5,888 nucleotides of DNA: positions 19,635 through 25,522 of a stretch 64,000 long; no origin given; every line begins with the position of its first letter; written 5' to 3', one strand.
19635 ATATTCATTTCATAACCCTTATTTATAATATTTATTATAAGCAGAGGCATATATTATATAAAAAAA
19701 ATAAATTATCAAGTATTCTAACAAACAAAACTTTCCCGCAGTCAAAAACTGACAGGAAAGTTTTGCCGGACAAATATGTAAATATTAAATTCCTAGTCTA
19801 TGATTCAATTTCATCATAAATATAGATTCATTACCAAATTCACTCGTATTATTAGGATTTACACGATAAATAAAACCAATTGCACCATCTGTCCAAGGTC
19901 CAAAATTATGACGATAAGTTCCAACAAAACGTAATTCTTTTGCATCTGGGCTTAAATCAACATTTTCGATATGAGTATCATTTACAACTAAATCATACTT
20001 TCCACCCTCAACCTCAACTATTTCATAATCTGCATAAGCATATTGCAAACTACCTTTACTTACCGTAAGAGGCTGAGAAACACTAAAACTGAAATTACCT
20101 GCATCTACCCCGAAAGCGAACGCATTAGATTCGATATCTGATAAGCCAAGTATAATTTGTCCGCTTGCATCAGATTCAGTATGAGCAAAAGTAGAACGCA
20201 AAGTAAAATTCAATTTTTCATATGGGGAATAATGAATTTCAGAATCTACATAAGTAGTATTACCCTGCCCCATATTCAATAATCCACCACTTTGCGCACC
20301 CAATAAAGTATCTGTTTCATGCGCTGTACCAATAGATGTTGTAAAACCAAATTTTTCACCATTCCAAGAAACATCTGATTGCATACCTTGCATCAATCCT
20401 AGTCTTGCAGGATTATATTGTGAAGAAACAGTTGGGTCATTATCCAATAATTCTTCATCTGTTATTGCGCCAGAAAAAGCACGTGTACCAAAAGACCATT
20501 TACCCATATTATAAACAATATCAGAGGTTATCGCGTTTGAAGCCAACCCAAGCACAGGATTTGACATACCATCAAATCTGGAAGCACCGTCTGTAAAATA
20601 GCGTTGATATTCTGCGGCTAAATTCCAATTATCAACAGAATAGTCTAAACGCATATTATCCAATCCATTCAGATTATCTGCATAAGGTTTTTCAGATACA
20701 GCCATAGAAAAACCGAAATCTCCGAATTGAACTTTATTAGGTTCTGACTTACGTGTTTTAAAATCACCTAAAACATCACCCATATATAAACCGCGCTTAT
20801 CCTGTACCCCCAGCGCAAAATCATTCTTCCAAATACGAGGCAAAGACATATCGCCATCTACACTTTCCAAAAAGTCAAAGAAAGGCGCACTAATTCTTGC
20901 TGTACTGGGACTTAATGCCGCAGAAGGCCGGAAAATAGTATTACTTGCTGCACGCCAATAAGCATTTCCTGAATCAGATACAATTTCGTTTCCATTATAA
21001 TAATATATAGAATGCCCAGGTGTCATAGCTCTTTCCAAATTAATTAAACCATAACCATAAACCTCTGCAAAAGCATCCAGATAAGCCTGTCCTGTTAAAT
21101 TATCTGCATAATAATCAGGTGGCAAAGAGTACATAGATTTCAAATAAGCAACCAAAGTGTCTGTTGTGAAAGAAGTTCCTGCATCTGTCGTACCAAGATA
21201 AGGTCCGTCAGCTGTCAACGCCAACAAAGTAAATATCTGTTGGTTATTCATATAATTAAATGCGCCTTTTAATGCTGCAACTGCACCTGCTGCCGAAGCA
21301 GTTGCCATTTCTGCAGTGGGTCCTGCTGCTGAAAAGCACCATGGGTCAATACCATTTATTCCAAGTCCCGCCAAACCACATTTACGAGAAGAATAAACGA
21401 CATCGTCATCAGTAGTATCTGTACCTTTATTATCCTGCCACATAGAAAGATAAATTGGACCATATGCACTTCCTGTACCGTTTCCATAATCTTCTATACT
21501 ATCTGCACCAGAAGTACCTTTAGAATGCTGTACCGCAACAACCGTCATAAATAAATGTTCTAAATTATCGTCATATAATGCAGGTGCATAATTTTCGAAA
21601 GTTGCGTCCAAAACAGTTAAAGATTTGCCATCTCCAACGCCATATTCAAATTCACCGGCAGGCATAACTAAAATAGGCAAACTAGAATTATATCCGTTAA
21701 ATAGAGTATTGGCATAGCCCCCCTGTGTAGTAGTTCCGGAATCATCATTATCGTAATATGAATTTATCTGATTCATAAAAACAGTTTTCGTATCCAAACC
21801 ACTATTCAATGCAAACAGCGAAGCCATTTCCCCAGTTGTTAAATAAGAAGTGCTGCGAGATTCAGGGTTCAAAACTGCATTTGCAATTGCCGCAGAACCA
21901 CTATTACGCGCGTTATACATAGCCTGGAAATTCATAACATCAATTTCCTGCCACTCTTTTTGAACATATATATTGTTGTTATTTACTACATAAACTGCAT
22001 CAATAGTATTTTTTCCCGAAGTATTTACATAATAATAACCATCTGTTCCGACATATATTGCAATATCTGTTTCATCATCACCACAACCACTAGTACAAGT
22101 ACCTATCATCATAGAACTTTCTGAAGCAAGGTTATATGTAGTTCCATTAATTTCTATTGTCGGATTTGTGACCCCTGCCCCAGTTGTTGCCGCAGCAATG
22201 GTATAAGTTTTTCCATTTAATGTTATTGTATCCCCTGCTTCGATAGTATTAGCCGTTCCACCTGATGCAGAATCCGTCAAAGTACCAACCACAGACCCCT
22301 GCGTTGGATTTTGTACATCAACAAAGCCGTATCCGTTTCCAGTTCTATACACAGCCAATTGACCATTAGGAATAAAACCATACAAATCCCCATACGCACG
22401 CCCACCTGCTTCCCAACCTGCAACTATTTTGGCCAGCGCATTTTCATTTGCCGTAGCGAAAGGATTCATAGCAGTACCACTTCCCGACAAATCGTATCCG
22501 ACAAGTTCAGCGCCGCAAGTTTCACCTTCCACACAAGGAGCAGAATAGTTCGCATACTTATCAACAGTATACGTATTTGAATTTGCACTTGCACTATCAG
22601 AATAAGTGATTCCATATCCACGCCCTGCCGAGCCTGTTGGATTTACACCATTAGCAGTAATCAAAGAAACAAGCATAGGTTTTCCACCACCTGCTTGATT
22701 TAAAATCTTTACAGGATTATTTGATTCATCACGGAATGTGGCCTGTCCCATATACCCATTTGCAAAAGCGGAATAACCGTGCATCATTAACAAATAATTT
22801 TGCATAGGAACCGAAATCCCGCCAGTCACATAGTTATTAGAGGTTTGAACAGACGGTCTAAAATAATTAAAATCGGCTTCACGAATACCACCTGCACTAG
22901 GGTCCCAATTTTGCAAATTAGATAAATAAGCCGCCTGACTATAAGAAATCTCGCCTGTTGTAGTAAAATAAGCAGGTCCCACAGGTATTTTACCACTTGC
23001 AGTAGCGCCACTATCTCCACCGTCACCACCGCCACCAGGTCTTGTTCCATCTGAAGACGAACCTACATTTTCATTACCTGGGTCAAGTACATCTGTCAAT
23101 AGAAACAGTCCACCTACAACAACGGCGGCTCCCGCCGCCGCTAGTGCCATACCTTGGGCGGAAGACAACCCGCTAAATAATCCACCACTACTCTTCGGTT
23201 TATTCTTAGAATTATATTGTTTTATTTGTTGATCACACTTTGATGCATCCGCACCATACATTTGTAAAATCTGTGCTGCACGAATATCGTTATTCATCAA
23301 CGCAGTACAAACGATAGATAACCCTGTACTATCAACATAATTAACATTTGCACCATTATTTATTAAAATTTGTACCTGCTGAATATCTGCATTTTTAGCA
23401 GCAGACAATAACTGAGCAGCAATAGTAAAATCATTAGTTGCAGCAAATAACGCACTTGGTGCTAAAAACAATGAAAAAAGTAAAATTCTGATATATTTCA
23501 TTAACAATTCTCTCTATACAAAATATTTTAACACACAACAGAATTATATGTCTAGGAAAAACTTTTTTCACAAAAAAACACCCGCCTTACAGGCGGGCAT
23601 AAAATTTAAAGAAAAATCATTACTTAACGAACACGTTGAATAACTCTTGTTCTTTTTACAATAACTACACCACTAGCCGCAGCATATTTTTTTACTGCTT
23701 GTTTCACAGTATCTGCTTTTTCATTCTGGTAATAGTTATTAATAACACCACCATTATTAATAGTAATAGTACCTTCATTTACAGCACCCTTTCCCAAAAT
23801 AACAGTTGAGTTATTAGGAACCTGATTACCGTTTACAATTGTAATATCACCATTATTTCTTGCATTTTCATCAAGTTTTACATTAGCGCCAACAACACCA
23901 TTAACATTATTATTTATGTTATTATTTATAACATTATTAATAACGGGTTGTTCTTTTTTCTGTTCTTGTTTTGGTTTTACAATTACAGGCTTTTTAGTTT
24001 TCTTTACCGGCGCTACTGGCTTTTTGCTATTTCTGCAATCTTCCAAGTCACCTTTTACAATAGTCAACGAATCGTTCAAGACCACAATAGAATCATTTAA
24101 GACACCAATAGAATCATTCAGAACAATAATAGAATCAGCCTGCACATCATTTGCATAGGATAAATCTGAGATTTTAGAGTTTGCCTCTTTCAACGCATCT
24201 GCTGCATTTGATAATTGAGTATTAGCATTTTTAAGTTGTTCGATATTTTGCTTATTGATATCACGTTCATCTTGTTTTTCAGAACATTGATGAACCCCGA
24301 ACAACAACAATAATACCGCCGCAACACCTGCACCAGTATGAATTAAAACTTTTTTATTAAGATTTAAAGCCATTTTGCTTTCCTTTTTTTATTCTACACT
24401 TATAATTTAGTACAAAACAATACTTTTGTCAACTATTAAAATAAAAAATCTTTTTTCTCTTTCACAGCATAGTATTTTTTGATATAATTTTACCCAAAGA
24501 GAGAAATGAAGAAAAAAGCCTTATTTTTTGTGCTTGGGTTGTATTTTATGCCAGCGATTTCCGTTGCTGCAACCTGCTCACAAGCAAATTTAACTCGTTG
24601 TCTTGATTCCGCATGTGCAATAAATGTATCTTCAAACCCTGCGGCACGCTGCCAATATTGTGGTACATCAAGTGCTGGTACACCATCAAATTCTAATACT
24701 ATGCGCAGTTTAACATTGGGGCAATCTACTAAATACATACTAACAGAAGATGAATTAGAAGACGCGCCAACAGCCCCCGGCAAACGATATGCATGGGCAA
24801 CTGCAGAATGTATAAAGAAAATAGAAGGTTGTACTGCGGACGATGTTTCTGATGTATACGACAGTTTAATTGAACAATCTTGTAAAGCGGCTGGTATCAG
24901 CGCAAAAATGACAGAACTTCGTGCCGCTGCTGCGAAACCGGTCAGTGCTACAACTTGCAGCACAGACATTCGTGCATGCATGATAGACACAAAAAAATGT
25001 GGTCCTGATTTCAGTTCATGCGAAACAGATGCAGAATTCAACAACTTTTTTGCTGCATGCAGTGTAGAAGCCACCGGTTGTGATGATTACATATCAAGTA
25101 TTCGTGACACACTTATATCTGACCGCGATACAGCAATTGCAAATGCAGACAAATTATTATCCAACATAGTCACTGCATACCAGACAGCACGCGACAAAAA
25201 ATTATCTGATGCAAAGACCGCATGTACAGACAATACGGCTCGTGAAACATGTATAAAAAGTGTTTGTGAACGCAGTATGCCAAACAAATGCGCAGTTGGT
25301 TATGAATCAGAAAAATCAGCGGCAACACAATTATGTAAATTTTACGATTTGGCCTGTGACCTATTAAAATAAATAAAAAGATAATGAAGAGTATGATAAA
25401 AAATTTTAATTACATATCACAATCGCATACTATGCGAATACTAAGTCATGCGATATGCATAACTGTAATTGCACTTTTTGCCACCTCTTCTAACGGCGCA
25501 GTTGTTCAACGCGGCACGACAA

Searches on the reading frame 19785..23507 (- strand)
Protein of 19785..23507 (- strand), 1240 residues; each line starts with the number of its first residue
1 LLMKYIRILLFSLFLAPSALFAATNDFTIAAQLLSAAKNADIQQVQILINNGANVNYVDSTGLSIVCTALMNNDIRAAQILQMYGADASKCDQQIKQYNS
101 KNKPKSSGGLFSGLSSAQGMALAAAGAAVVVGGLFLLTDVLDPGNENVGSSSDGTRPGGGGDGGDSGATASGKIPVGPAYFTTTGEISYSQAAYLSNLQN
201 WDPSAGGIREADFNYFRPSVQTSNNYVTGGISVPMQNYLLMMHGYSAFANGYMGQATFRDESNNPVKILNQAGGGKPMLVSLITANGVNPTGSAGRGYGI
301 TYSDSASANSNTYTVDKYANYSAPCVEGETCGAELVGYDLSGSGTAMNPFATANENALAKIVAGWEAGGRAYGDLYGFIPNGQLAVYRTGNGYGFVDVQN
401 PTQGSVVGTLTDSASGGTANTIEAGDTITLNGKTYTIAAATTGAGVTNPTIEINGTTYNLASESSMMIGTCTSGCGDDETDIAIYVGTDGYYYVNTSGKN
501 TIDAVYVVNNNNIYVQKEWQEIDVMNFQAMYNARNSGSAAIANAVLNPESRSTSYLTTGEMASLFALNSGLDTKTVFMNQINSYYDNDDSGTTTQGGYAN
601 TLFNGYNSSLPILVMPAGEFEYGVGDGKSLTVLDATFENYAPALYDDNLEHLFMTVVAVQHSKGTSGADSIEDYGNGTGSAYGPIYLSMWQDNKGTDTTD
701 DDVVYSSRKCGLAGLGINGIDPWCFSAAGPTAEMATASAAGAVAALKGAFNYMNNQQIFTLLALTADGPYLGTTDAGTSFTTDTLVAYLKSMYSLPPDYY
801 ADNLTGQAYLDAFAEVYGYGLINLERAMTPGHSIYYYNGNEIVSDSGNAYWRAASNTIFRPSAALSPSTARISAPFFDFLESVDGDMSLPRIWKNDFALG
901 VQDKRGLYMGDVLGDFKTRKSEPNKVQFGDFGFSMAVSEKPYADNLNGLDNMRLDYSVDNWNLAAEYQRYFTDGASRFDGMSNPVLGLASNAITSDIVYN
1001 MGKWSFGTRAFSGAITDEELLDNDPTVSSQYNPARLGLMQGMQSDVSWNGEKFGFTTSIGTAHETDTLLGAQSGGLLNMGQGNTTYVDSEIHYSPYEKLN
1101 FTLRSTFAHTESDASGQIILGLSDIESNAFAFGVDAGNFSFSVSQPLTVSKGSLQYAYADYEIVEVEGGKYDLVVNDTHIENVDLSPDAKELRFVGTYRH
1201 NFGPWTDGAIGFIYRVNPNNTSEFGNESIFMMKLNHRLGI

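Call 13: search_protein_families(library=pfam, proteins=[window:19785-23507:-], max_evalue=0.001)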
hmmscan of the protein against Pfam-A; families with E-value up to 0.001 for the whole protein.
window:19785-23507:- (1240 aa): 1 family
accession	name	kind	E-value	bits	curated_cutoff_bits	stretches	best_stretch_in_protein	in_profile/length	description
PF13637.12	Ank_4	-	0.00015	22.4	22.7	1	33-81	1-49/50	Ankyrin repeats (many copies)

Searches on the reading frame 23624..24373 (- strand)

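Call 31: search_protein_families(library=pfam, proteins=[window:23624-24373:-], max_evalue=1)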
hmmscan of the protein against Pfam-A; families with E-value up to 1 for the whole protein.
window:23624-24373:- (249 aa): 1 family
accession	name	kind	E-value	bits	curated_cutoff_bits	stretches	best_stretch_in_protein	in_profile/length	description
PF05557.18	MAD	-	0.0027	16.6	30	1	32-102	136-205/661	Mitotic checkpoint protein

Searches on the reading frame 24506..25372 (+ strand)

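Call 31: search_protein_families(library=pfam, proteins=[window:24506-25372:+], max_evalue=1)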
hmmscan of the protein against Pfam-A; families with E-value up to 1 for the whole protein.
window:24506-25372:+ (288 aa): 2 families
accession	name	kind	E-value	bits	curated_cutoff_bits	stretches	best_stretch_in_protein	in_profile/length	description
PF18870.6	HEPN_RES_NTD1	-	0.021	15.6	27.4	1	45-123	4-85/131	HEPN/RES N-terminal domain 1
PF13755.11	Sensor_TM1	-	0.16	12.2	26.6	1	195-225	33-63/68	Sensor N-terminal transmembrane domain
